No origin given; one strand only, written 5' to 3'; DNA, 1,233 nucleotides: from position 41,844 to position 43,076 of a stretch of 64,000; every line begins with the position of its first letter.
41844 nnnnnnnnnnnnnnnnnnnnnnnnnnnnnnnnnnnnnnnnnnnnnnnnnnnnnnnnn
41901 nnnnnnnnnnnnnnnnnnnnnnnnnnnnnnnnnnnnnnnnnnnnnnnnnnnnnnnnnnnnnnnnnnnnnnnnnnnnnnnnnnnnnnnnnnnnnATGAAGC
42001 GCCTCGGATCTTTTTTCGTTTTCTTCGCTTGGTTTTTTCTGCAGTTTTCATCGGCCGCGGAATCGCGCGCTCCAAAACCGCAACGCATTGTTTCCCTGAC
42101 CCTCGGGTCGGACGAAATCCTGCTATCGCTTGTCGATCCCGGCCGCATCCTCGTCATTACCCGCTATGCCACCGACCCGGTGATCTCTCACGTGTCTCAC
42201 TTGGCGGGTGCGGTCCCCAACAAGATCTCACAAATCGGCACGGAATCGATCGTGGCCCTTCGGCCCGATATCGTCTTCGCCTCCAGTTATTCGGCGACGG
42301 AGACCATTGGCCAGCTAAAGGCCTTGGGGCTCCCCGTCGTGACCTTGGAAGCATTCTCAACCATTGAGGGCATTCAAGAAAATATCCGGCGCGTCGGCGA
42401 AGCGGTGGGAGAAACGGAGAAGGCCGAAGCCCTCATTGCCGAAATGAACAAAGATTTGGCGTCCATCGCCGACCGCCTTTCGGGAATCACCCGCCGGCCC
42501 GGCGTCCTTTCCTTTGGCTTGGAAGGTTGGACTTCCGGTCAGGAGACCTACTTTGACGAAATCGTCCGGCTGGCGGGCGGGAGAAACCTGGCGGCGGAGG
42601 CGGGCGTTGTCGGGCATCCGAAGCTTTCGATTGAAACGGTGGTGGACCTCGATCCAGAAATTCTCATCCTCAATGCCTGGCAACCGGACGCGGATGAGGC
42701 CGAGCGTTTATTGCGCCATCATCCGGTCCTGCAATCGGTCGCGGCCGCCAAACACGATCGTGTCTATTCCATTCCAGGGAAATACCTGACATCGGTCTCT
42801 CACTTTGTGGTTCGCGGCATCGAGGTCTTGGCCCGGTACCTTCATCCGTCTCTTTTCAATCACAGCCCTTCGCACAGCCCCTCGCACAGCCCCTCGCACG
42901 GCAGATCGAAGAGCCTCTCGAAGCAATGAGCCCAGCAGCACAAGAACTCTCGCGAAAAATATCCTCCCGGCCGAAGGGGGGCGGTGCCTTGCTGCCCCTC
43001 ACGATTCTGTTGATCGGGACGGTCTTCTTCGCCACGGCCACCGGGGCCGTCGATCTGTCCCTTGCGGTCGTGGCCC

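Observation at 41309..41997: cobQ reduced to a two-piece relic by a large internal deletion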

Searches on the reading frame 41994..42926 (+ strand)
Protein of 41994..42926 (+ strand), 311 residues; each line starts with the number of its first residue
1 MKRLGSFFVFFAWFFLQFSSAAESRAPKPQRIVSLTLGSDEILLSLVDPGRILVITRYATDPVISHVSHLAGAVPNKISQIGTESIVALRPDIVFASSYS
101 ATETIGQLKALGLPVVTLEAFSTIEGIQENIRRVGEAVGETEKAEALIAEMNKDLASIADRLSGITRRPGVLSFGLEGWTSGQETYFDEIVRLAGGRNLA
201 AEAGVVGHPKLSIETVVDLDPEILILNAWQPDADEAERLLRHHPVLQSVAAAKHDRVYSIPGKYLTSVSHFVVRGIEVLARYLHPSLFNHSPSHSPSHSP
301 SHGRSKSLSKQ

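Call 3: search_protein_families(library=pfam, proteins=[window:41994-42926:+], max_evalue=0.01)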
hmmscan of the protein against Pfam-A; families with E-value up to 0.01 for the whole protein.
window:41994-42926:+ (311 aa): 1 family
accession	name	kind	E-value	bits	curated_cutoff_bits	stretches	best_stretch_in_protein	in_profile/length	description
PF01497.23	Peripla_BP_2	-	5.7e-35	121.3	27.5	1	32-263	1-234/235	Periplasmic binding protein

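Call 17: find_homologous_proteins(query=window:41994-42926:+, max_evalue=1e-20)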
Query window:41994-42926:+ (311 aa): 91 proteins with E <= 1e-20 among 8000 candidates.
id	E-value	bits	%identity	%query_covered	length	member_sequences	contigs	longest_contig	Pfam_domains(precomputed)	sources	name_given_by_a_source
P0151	2.7e-114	400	64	94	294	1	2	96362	PF01497.24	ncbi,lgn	-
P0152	6.3e-107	375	60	93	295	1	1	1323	PF01497.24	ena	-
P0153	4.1e-104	366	59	95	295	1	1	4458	PF01497.24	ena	-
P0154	1.0e-103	365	60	94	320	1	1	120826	PF01497.24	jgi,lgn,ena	-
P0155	5.8e-100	353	60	86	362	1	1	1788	PF01497.24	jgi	-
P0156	7.0e-100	352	59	93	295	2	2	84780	PF01497.24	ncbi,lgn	-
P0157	1.7e-95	338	59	85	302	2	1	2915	PF01497.24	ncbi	-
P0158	1.3e-94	335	56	93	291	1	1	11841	PF01497.24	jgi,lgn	-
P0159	1.0e-93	332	54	93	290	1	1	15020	PF01497.24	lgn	-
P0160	1.6e-93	331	56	90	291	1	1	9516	PF01497.24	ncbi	-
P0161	6.1e-93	330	59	84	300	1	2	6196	PF01497.24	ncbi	ncbi:MAG: ABC transporter substrate-binding protein [Nitrospiria bacterium]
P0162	1.6e-90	322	54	91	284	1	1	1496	PF01497.24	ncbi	-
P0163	5.4e-90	320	54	91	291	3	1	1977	PF01497.24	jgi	-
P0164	5.5e-90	320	57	87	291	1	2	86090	PF01497.24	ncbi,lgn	-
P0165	1.5e-89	318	54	91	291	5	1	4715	PF01497.24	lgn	-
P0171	1.1e-78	283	49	92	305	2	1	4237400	PF01497.24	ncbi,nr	ncbi:MAG: ABC transporter substrate-binding protein [Candidatus Manganitrophus sp.]|nr:MAG: ABC tran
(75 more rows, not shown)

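Call 18: find_encoding_contigs(protein=P0151, flank=8000, max_places=2)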
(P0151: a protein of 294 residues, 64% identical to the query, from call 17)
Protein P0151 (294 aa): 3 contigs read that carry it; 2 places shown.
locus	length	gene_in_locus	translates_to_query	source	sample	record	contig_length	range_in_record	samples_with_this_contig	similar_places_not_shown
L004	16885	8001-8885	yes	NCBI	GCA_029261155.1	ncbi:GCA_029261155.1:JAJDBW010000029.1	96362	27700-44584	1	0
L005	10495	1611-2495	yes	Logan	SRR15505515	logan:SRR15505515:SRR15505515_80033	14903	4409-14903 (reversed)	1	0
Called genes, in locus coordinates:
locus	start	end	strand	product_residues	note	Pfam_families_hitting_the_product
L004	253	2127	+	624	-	PF07715:Plug, PF00593:TonB_dep_Rec_b-barrel, PF14905:OMP_b-brl_3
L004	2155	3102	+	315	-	PF01497:Peripla_BP_2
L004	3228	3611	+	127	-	PF04480:DUF559, PF18741:MTES_1575 (weak)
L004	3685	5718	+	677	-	PF05729:NACHT, PF20720:nSTAND3 (weak), PF22727:NCH2 (faint)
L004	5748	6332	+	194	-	PF01923:Cob_adeno_trans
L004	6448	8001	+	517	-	PF13500:AAA_26, PF01656:CbiA, PF07685:GATase_3, PF00117:GATase (faint)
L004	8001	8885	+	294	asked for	PF01497:Peripla_BP_2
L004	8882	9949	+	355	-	PF01032:FecCD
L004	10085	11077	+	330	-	-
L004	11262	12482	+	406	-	PF00202:Aminotran_3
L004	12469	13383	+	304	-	PF02729:OTCace_N, PF00185:OTCace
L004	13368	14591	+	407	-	PF00764:Arginosuc_synth, PF20979:Arginosuc_syn_C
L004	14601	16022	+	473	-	PF00206:Lyase_1, PF14698:ASL_C2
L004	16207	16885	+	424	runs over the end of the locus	PF00278:Orn_DAP_Arg_deC, PF02784:Orn_Arg_deC_N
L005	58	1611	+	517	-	PF13500:AAA_26, PF01656:CbiA, PF07685:GATase_3, PF00117:GATase (faint)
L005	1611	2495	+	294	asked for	PF01497:Peripla_BP_2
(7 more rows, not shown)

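Call 19: find_encoding_contigs(protein=P0154, flank=8000, max_places=2)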
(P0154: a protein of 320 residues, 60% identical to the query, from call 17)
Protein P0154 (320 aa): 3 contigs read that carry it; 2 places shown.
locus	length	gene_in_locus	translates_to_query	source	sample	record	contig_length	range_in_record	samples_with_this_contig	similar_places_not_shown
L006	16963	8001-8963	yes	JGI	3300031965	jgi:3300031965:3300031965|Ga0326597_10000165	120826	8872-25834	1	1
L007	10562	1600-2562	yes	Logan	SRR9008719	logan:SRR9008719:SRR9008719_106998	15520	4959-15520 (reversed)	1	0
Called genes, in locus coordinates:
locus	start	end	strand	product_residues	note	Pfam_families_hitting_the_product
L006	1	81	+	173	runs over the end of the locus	PF02283:CobU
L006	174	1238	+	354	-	PF02277:DBI_PRT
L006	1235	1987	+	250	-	PF02654:CobS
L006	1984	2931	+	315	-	PF01497:Peripla_BP_2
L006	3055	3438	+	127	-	PF04480:DUF559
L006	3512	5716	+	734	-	PF20720:nSTAND3 (weak), PF05729:NACHT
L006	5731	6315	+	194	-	PF01923:Cob_adeno_trans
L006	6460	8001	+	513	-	PF01656:CbiA, PF13500:AAA_26, PF07685:GATase_3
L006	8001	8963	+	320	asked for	PF01497:Peripla_BP_2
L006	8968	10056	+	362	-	PF01032:FecCD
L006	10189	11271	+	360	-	-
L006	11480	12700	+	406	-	PF00202:Aminotran_3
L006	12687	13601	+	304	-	PF02729:OTCace_N, PF00185:OTCace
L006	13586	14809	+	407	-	PF00764:Arginosuc_synth, PF20979:Arginosuc_syn_C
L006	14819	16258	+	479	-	PF00206:Lyase_1, PF14698:ASL_C2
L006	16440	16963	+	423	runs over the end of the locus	PF00278:Orn_DAP_Arg_deC, PF02784:Orn_Arg_deC_N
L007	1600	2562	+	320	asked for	PF01497:Peripla_BP_2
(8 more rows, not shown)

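Call 20: find_encoding_contigs(protein=P0156, flank=8000, max_places=2)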
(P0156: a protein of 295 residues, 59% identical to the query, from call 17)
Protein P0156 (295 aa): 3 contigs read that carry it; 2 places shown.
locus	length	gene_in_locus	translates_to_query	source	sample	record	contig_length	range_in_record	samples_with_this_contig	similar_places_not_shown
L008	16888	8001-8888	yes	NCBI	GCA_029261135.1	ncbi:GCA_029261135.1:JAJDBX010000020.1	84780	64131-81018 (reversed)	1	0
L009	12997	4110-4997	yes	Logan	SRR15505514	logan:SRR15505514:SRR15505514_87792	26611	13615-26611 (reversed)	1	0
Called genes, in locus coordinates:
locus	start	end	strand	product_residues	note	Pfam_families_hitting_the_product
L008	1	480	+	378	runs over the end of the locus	PF00155:Aminotran_1_2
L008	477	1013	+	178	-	PF02283:CobU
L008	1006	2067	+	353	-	PF02277:DBI_PRT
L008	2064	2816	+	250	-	PF02654:CobS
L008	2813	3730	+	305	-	PF01497:Peripla_BP_2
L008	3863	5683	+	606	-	PF20469:OLD-like_TOPRIM (faint)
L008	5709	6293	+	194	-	PF01923:Cob_adeno_trans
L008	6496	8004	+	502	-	PF01656:CbiA, PF13500:AAA_26, PF00117:GATase (weak), PF07685:GATase_3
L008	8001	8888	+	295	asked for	PF01497:Peripla_BP_2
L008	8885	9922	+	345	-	PF01032:FecCD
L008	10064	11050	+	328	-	-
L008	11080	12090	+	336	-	-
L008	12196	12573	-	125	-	PF07238:PilZ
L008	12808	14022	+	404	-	PF00202:Aminotran_3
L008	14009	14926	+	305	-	PF02729:OTCace_N, PF00185:OTCace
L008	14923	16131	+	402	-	PF00764:Arginosuc_synth, PF20979:Arginosuc_syn_C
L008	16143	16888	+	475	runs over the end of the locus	PF00206:Lyase_1, PF14698:ASL_C2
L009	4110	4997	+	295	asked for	PF01497:Peripla_BP_2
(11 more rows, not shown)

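Call 34: find_encoding_contigs(protein=P0164, flank=8000, max_places=1)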
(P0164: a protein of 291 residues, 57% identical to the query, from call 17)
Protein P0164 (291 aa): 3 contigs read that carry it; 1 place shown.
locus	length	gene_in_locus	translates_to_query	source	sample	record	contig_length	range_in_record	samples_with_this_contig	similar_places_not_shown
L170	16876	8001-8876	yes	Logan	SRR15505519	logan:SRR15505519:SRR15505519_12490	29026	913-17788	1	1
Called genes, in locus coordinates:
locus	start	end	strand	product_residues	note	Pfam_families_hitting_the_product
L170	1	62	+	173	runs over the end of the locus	PF02283:CobU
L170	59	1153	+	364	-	PF02277:DBI_PRT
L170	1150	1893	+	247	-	PF02654:CobS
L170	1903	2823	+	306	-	PF01497:Peripla_BP_2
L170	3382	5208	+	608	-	-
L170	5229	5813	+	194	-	PF01923:Cob_adeno_trans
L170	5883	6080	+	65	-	PF09957:VapB_antitoxin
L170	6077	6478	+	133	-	PF01850:PIN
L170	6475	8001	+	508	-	PF01656:CbiA, PF13500:AAA_26, PF07685:GATase_3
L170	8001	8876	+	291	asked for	PF01497:Peripla_BP_2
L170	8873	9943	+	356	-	PF01032:FecCD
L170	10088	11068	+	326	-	-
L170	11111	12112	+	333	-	-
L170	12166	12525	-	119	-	PF07238:PilZ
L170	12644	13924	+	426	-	PF00202:Aminotran_3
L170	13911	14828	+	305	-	PF02729:OTCace_N, PF00185:OTCace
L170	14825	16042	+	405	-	PF00764:Arginosuc_synth, PF20979:Arginosuc_syn_C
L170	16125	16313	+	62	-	-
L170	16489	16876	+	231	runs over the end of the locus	PF01972:SDH_protease, PF25145:NfeD1b_N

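Call 35: find_encoding_contigs(protein=P0171, flank=8000, max_places=1)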
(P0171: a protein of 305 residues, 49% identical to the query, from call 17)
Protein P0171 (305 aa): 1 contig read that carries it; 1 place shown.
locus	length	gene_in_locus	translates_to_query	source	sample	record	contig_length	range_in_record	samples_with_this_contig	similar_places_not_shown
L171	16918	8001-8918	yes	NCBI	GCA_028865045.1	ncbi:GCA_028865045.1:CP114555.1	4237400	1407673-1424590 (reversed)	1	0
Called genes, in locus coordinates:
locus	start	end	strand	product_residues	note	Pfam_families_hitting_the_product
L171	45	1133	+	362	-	PF00437:T2SSE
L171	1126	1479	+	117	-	-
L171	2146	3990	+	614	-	PF07715:Plug, PF00593:TonB_dep_Rec_b-barrel, PF14905:OMP_b-brl_3 (faint)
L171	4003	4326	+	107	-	-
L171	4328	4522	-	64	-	-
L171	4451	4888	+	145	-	PF02283:CobU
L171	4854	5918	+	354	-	PF02277:DBI_PRT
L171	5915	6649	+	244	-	PF02654:CobS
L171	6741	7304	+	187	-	PF01923:Cob_adeno_trans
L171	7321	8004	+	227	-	PF01902:Diphthami_syn_2_N, PF28410:Diphthami_syn_2_C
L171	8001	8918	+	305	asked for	PF01497:Peripla_BP_2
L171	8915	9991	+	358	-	PF01032:FecCD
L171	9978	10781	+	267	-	PF00005:ABC_tran, PF13175:AAA_15 (faint), PF13304:AAA_21 (faint)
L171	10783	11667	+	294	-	PF13103:TonB_2 (faint), PF03544:TonB_C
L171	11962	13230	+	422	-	-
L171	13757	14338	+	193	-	-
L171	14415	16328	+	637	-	PF00672:HAMP, PF00015:MCPsignal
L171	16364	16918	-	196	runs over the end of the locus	PF07603:Lcl_C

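Call 36: search_protein_families(library=ncbifam, proteins=[L004:6448-7998:+, window:41994-42926:+, L171:7321-8001:+], max_evalue=0.001)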
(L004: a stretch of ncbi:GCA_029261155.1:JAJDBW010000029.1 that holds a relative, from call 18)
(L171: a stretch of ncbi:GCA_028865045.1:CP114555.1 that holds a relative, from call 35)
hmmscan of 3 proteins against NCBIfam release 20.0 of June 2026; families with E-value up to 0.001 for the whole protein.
L004:6448-7998:+ (517 aa): 14 families
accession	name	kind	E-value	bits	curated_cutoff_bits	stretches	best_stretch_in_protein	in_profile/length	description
NF001989.1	PRK00784.1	equivalog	1.1e-172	575.1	273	1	18-514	2-478/480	cobyric acid synthase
TIGR00313.1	cobQ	equivalog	3.8e-151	504.1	309.9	1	19-511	1-477/477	cobyric acid synthase CobQ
NF004921.0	PRK06278.1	equivalog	3.2e-17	62.6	354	2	308-475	38-204/482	cobyrinic acid a,c-diamide synthase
NF002204.1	PRK01077.1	equivalog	4.2e-15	55.6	254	1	330-422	301-388/420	cobyrinic acid a,c-diamide synthase CobB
TIGR00379.1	cobB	subfamily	1.8e-09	37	261.4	0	20-53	3-36/449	cobyrinic/hydrogenobyrinic acid a,c-diamide synthase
TIGR03800.1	PLP_synth_Pdx2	equivalog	4.7e-08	33.2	105.55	1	288-364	18-93/184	pyridoxal 5'-phosphate synthase glutaminase subunit PdxT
NF052463.1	L2IsogltmlsynGatDStaph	equivalog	1.4e-07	31.6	450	1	333-420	77-151/237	lipid II isoglutaminyl synthase subunit GatD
NF033195.1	F430_CfbB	exception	1.7e-07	30.4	560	0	325-421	308-401/451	Ni-sirohydrochlorin a,c-diamide synthase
NF010471.0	PRK13896.1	equivalog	3.8e-07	29.5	693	1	303-421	271-383/433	cobyrinic acid a,c-diamide synthase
NF010608.0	PRK14004.1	equivalog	7e-07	29.1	216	1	297-378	28-108/210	imidazole glycerol phosphate synthase subunit HisH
TIGR00347.1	bioD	equivalog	2.5e-06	27.7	83.3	0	126-214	82-166/166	dethiobiotin synthase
TIGR01855.1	IMP_synth_hisH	equivalog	7.3e-06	25.9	105.4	1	275-360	5-90/198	imidazole glycerol phosphate synthase subunit HisH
NF004167.0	PRK05632.1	equivalog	5.8e-05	21.8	418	0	17-219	3-178/708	phosphate acetyltransferase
NF053748.1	bifunc_CobBC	exception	0.00047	18.6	950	0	169-246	106-180/797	bifunctional hydrogenobyrinic acid a,c-diamide synthase/histidinol phosphate aminotransferase CobBC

window:41994-42926:+ (311 aa): 7 families
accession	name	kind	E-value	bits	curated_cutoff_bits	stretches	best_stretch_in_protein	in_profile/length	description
TIGR04281.1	peripla_PGF_1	equivalog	1.4e-39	136.2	325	1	29-295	21-276/330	PGF-CTERM-anchored ABC transporter substrate-binding protein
NF002894.0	PRK03379.1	equivalog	6e-17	61.7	234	1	81-237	69-225/266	vitamin B12 ABC transporter substrate-binding protein BtuF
TIGR03868.1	F420-O_ABCperi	hypoth_equivalog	3.9e-14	52.5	392.4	1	28-260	16-262/287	putative F420-0 ABC transporter substrate-binding protein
TIGR03659.1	IsdE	equivalog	1.6e-11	44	298.65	1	83-271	87-278/292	heme ABC transporter substrate-binding protein IsdE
NF010649.0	PRK14048.1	equivalog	4.3e-10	39.2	374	1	80-290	111-345/374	ferrichrome/ferrioxamine B periplasmic transporter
NF008501.1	PRK11411.1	subfamily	5e-08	32.3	320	1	79-261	90-270/303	Fe(3+) dicitrate ABC transporter substrate-binding protein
NF008200.0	PRK10957.1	equivalog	2.3e-07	30.1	205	1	78-173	113-208/330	Fe2+-enterobactin ABC transporter substrate-binding protein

L171:7321-8001:+ (227 aa): 3 families
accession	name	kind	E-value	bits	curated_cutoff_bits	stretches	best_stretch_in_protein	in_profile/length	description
TIGR03679.1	Dph6_archaeal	equivalog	8.3e-21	74.3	197.3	1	10-207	5-204/218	diphthine--ammonia ligase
NF052346.1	PAB0415_fam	hypoth_equivalog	7e-17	61.8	250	1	10-209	5-196/205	PAB0415 family putative ATP pyrophosphatase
NF052347.1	TTX_0299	hypoth_equivalog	5.3e-11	42.5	250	1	10-215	5-197/200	TTX_0299 family putative ATP pyrophosphatase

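Call 37: search_solved_structures(query=L004:6448-7998:+, max_evalue=0.001)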
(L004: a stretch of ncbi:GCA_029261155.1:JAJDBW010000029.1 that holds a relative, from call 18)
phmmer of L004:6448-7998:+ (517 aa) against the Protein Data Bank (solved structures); distinct sequences matched with E-value up to 0.001: 7.
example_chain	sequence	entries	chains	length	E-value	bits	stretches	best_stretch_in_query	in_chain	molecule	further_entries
5n9m_A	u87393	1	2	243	2.1e-08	36.5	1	334-457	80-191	Cobyric acid synthase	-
6gs2_A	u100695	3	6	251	2.3e-08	36.4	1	334-457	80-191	SA1707 protein | Lipid II isoglutaminyl synthase (glutamine-hydrolyzing) subunit GatD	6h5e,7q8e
2iss_D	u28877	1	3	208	4.6e-05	25.5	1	288-402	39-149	Glutamine amidotransferase subunit pdxT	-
2nv0_A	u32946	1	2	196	0.00019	23.5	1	292-364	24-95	Glutamine amidotransferase subunit pdxT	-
2nv2_B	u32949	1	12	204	0.0002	23.4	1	292-364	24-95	Glutamine amidotransferase subunit pdxT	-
1ka9_H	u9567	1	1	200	0.00022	23.2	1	288-356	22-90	imidazole glycerol phosphate synthase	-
1r9g_A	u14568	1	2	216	0.00023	23.2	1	292-363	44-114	Hypothetical protein yaaE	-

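Call 45: list_cluster_members(proteins=[P0001, window:41994-42926:+, window:40726-41322:+])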
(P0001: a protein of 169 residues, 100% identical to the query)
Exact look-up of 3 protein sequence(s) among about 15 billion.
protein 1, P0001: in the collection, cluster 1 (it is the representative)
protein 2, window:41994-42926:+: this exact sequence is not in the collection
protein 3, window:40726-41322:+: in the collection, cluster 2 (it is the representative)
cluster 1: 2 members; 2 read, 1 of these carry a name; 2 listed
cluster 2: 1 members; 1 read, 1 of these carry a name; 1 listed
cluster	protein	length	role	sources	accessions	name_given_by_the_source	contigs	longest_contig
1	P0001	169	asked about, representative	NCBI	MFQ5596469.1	MAG: hypothetical protein ACE5GK_00310 [Nitrospiria bacterium]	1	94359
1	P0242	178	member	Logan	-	-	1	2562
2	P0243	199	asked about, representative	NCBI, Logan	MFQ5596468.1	MAG: cob(I)yrinic acid a,c-diamide adenosyltransferase [Nitrospiria bacterium]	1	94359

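Call 50: find_homologous_proteins(query=L004:6448-7998:+, max_evalue=1e-60)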
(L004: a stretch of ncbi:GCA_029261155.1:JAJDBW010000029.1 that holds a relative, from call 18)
Query L004:6448-7998:+ (517 aa): 7996 proteins with E <= 1e-60 among 8000 candidates; the best 120 are listed.
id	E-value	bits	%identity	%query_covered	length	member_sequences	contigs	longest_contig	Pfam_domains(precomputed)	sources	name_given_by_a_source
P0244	0.0e+0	1156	100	100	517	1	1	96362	PF01656.30,PF00117.35,PF07685.21,PF13500.13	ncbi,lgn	-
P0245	1.0e-285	966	84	98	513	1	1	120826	PF01656.30,PF07685.21,PF13500.13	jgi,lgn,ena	-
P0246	3.4e-256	869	76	97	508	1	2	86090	PF01656.30,PF07685.21,PF13500.13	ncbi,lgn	-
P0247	8.6e-255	864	77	96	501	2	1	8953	PF01656.30,PF07685.21,PF13500.13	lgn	-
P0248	3.0e-250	849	74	97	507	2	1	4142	PF01656.30,PF07685.21,PF13500.13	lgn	-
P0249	1.6e-244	830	72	97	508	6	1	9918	PF01656.30,PF07685.21,PF13500.13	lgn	-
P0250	3.1e-242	823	73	96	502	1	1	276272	PF01656.30,PF07685.21,PF13500.13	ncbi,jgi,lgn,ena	-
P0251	7.0e-242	822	75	94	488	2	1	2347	PF01656.30,PF07685.21,PF13500.13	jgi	-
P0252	9.2e-239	811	72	96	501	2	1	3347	PF01656.30,PF07685.21,PF13500.13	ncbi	-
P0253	1.3e-234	798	71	96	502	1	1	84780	PF01656.30,PF00117.35,PF07685.21,PF13500.13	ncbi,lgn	-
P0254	1.2e-220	752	69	96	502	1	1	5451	PF01656.30,PF07685.21,PF13500.13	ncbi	-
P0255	7.9e-214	729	65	98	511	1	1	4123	PF01656.30,PF07685.21,PF13500.13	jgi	-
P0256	2.3e-207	708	65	96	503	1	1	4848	PF01656.30,PF07685.21,PF13500.13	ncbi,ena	-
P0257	3.3e-207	707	65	96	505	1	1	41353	PF01656.30,PF07685.21,PF13500.13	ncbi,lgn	-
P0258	3.3e-207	707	65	96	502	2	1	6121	PF01656.30,PF07685.21,PF13500.13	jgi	-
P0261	1.9e-195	668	75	77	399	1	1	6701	PF01656.30,PF07685.21,PF13500.13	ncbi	ncbi:MAG: cobyric acid synthase, partial [Nitrospiria bacterium]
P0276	3.9e-154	532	53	95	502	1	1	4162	PF01656.30,PF07685.21,PF13500.13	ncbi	-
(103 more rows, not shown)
